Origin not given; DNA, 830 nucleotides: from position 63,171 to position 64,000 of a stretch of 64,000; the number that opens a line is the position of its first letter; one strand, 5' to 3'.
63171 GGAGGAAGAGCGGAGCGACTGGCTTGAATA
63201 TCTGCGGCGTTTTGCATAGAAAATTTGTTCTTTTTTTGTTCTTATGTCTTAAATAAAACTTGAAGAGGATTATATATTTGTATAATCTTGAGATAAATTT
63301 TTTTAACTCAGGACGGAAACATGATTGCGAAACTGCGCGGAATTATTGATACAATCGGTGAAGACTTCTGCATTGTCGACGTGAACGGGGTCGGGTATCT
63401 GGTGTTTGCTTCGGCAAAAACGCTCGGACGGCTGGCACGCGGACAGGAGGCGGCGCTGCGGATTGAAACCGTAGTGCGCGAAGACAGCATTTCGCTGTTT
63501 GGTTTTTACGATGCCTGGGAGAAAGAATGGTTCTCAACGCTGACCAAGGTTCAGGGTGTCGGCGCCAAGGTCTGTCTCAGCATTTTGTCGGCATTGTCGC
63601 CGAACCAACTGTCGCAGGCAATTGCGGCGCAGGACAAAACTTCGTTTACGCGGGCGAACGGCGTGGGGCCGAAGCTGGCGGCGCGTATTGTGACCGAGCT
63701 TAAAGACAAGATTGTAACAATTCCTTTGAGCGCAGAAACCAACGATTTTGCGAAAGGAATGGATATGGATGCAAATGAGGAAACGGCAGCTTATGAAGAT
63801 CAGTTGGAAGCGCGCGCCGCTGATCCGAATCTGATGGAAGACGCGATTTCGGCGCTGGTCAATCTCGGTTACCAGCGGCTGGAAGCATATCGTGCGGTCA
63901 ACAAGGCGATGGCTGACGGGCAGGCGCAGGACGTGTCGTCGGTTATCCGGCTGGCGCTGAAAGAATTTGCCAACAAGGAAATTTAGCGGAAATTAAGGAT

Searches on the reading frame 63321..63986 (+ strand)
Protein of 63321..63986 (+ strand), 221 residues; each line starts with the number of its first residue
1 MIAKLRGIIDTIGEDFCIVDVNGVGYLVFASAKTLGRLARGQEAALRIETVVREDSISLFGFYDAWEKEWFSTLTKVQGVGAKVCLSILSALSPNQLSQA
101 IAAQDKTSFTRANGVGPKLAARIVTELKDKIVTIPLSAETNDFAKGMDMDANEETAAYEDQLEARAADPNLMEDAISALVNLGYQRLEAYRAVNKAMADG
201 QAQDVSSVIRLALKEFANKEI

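Call 101: search_protein_families(library=pfam, proteins=[window:63321-63986:+], max_evalue=0.00001)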
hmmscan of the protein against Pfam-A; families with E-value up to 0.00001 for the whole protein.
window:63321-63986:+ (221 aa): 3 families
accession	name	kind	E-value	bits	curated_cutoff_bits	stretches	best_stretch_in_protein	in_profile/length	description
PF01330.27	RuvA_N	-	2.6e-21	75.9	23.6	1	1-61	1-61/61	RuvA N terminal domain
PF07499.19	RuvA_C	-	2.6e-12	47.5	24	1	171-215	2-45/47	RuvA, C-terminal domain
PF14520.12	HHH_5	-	3.8e-12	46.9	27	1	71-129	1-57/57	Helix-hairpin-helix domain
